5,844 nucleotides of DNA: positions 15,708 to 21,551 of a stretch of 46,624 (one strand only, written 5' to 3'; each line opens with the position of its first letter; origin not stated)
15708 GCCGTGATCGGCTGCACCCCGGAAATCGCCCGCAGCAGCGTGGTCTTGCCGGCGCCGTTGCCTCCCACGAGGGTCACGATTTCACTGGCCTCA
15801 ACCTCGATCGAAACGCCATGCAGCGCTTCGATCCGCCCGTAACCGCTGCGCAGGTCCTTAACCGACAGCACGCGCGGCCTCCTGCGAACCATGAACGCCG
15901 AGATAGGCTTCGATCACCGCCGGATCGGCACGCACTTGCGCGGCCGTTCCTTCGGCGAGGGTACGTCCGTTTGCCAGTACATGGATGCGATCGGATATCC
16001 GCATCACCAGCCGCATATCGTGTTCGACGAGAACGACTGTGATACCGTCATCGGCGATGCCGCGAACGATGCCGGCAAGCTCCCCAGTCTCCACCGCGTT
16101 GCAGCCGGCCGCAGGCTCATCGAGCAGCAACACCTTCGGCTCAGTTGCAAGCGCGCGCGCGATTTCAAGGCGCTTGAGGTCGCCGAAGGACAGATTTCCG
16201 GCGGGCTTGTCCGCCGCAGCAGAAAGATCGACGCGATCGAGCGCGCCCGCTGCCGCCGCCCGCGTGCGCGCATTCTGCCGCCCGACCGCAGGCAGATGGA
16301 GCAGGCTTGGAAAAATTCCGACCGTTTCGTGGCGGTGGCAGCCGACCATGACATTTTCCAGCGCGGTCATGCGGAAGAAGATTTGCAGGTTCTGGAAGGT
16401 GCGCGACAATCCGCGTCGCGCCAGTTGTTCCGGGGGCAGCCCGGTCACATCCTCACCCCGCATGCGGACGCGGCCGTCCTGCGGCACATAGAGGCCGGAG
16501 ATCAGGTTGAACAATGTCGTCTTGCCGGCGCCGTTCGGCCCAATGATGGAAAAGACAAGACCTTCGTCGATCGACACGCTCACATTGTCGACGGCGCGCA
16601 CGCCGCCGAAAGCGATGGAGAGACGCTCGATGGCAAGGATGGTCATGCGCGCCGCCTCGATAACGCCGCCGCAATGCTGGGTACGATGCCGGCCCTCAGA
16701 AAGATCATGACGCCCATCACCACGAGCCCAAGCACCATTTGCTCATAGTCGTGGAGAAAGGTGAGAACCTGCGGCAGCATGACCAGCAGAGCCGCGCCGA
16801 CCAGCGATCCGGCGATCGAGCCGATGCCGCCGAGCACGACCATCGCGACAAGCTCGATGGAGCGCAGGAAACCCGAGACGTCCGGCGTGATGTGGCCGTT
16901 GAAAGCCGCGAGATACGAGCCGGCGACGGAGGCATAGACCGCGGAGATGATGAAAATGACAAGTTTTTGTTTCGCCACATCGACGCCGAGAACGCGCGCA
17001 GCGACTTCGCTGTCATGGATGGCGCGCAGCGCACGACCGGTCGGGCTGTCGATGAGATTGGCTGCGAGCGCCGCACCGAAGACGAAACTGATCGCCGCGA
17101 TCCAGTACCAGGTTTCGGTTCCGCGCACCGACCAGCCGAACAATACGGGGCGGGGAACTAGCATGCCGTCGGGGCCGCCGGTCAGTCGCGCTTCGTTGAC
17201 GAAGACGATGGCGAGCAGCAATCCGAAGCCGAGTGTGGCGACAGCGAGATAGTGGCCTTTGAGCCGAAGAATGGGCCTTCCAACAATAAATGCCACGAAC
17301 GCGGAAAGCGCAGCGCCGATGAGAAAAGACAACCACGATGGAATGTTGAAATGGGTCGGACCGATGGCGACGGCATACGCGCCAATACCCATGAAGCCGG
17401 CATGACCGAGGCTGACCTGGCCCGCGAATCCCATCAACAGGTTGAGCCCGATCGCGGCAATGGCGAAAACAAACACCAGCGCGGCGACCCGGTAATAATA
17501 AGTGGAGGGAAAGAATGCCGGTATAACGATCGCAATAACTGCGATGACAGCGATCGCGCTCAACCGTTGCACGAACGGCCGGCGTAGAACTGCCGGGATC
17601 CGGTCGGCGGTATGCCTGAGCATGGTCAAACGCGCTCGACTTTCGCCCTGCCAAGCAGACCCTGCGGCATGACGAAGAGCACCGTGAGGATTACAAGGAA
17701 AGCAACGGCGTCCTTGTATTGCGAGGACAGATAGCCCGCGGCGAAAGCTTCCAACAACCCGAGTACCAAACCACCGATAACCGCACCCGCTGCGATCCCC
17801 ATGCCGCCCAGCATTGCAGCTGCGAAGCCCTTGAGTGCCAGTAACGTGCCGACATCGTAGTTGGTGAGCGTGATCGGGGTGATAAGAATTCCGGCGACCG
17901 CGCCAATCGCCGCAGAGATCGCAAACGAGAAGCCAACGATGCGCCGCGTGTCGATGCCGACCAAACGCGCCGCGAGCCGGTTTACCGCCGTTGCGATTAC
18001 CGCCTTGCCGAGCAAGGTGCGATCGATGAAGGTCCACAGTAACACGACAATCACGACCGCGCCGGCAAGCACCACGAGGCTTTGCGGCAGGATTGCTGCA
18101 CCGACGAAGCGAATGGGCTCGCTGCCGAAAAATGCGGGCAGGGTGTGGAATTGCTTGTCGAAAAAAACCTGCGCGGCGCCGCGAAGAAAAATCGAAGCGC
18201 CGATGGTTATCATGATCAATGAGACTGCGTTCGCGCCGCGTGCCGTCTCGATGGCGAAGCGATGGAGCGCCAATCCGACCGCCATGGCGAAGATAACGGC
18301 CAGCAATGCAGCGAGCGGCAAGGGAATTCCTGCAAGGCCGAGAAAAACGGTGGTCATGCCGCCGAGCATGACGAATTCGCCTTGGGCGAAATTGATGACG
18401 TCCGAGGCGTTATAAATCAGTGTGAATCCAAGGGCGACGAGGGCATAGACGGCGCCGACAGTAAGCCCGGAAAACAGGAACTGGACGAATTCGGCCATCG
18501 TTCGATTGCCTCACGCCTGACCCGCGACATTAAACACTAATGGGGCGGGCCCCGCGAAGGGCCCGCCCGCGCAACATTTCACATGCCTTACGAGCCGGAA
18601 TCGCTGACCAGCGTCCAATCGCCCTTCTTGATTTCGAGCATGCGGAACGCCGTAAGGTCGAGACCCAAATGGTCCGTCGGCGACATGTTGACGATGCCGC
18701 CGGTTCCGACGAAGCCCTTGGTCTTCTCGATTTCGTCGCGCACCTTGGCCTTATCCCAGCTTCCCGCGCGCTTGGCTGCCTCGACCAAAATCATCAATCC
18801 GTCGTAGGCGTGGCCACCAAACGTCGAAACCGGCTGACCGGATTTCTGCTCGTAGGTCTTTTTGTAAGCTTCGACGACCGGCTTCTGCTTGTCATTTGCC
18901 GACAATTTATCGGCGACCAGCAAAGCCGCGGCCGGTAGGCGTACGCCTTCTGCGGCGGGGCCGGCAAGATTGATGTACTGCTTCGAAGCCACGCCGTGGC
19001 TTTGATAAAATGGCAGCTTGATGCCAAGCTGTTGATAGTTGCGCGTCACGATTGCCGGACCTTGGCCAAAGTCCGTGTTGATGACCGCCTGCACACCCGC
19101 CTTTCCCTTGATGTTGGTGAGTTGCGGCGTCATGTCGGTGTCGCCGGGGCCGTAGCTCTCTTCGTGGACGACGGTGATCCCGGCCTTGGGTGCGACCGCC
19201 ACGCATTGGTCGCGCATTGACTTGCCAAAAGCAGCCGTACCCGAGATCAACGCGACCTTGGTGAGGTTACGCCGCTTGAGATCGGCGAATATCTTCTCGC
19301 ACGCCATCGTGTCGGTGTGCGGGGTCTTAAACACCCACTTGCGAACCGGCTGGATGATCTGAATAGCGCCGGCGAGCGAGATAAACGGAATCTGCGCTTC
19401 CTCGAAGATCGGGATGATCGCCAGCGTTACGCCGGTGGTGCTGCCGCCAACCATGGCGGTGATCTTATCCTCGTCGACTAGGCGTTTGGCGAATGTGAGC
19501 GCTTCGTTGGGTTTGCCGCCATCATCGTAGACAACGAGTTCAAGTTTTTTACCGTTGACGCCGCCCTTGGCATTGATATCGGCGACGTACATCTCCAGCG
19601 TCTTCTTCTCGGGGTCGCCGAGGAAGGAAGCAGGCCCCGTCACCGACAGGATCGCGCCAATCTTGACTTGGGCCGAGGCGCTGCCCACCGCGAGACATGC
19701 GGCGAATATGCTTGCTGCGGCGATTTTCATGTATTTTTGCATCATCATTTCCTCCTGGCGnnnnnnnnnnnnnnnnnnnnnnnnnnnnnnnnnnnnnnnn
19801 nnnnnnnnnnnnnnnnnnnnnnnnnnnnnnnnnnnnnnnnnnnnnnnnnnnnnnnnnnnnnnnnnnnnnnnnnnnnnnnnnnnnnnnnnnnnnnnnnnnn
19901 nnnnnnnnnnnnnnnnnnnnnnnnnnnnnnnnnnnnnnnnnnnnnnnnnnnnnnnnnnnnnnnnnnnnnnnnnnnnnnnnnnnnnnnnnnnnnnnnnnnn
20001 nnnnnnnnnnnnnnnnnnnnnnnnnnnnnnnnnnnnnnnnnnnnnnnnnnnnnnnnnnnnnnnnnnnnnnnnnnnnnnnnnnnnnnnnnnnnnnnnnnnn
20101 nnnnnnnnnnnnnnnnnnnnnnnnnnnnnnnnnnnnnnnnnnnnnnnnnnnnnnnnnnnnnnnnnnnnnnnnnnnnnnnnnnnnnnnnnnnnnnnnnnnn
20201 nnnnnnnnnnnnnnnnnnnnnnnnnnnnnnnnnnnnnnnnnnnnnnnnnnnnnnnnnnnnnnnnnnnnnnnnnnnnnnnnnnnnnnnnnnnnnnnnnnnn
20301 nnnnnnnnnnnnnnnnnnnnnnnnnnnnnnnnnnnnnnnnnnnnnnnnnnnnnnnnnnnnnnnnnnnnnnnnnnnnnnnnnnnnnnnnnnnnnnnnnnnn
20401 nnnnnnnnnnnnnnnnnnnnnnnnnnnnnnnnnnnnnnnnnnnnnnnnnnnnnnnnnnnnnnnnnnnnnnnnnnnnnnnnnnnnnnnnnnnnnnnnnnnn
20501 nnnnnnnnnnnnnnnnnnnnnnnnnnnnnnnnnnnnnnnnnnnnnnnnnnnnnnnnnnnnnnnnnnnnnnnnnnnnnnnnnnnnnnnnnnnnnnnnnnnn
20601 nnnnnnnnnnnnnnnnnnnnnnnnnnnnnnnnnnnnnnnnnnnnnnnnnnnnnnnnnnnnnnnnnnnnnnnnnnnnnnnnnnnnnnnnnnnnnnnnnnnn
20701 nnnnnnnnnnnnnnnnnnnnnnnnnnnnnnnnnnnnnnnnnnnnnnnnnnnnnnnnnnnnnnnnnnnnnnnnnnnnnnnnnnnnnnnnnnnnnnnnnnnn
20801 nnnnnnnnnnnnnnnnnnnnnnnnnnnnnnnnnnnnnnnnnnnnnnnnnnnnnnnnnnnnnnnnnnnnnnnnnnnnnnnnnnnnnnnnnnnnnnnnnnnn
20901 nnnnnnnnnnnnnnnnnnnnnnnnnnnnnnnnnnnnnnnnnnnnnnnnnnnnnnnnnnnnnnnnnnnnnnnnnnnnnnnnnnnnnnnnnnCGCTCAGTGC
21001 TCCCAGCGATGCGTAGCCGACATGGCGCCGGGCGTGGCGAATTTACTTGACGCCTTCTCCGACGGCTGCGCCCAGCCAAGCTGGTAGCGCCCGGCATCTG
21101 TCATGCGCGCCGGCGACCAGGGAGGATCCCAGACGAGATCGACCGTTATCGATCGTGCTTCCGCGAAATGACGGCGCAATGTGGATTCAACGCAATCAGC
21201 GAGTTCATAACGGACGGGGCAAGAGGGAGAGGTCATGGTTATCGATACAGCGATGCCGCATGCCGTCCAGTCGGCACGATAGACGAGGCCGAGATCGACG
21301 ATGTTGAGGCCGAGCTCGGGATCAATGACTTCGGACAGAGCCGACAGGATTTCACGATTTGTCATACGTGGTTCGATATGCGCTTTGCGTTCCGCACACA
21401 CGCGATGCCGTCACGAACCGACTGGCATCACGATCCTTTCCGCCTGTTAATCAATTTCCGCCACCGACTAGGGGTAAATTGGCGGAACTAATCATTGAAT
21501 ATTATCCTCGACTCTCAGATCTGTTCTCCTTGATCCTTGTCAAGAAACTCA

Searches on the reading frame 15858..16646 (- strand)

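Call 14: search_protein_families(library=pfam, proteins=[window:15858-16646:-])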
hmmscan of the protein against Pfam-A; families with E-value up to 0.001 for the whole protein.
window:15858-16646:- (262 aa): 5 families
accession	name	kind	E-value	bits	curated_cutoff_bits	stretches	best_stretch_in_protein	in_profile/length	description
PF00005.33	ABC_tran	-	6.9e-32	111.4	25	1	20-179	2-136/137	ABC transporter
PF12399.14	BCA_ABC_TP_C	-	3e-12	46.3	25.5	1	228-252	1-25/27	Branched-chain amino acid ATP-binding cassette transporter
PF13304.12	AAA_21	-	1.9e-05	25.3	27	0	32-57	2-32/304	AAA domain, putative AbiEii toxin, Type IV TA system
PF13476.12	AAA_23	-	0.00016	22.8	27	1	15-49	6-39/201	AAA domain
PF13555.12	AAA_29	-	0.00066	19.8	27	0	20-57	13-50/61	P-loop containing region of AAA domain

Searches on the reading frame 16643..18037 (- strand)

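Call 14: search_protein_families(library=pfam, proteins=[window:16643-18037:-])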
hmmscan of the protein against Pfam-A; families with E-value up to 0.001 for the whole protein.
window:16643-18037:- (464 aa): 1 family
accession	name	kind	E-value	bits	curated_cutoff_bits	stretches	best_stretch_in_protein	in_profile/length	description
PF02653.21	BPD_transp_2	-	5.2e-42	144.3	26.8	1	183-444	4-269/269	Branched-chain amino acid transport system / permease component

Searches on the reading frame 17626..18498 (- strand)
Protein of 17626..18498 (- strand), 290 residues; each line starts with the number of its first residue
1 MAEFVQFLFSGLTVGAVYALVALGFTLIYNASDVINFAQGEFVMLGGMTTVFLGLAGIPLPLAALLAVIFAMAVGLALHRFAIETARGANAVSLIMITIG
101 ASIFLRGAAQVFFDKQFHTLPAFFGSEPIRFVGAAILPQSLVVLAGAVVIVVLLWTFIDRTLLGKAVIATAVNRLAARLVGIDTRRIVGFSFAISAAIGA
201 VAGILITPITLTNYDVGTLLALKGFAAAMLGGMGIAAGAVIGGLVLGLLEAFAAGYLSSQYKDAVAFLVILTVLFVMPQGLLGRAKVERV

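Call 14: search_protein_families(library=pfam, proteins=[window:17626-18498:-])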
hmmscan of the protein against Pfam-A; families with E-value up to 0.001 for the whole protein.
window:17626-18498:- (290 aa): 1 family
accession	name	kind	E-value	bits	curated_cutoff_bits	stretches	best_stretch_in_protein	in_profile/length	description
PF02653.21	BPD_transp_2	-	2.3e-36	125.8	26.8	1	8-274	2-269/269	Branched-chain amino acid transport system / permease component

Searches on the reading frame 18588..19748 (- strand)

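Call 14: search_protein_families(library=pfam, proteins=[window:18588-19748:-])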
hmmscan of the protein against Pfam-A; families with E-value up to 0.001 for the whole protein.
window:18588-19748:- (386 aa): 3 families
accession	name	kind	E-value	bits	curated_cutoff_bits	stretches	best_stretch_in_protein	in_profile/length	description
PF13458.12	Peripla_BP_6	-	3.3e-65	221.5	31.7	1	27-362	1-329/343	Periplasmic binding protein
PF13433.12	Peripla_BP_5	-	7.7e-24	84.9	27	2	28-118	1-91/363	Periplasmic binding protein domain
PF01094.35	ANF_receptor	-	1.2e-18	67.8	25.4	1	51-341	6-305/353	Receptor family ligand binding region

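Call 18: search_protein_families(library=ncbifam, proteins=[window:18588-19748:-])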
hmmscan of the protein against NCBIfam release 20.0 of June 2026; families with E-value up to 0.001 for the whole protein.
window:18588-19748:- (386 aa): 3 families
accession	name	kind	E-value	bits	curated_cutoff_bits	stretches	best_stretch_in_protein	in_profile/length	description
NF011933.0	PRK15404.1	subfamily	1.8e-32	112.8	477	1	4-344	3-334/370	high-affinity branched-chain amino acid ABC transporter substrate-binding protein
TIGR03407.1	urea_ABC_UrtA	exception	2e-21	76.3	492.75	1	28-361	1-330/361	urea ABC transporter substrate-binding protein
TIGR03669.1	urea_ABC_arch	equivalog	4.3e-12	45.7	494.8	1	29-358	2-323/375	urea ABC transporter substrate-binding protein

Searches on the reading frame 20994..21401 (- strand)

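Call 14: search_protein_families(library=pfam, proteins=[window:20994-21401:-])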
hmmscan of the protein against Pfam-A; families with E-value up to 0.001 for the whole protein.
window:20994-21401:- (135 aa): 1 family
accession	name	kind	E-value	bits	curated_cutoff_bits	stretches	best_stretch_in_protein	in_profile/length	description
PF01883.24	FeS_assembly_P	-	2.4e-14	53.8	23.5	1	16-85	2-69/73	Iron-sulfur cluster assembly protein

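Call 18: search_protein_families(library=ncbifam, proteins=[window:20994-21401:-])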
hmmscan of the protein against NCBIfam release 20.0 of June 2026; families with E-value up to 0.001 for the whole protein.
window:20994-21401:- (135 aa): 4 families
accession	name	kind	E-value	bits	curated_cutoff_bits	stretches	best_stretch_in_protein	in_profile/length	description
TIGR02945.1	SUF_assoc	equivalog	4e-23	81.7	143.4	1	15-110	3-98/99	SUF system Fe-S cluster assembly protein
TIGR03406.1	FeS_long_SufT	hypoth_equivalog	1.5e-18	67.2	202.6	1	10-110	70-174/174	putative Fe-S cluster assembly protein SufT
NF041868.1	paad_haloarch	equivalog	5.7e-16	58.8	180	1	15-108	28-120/127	1,2-phenylacetyl-CoA epoxidase subunit PaaD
TIGR02159.1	PA_CoA_Oxy4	equivalog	1e-08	35.6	108.15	1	25-120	1-98/146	1,2-phenylacetyl-CoA epoxidase subunit PaaD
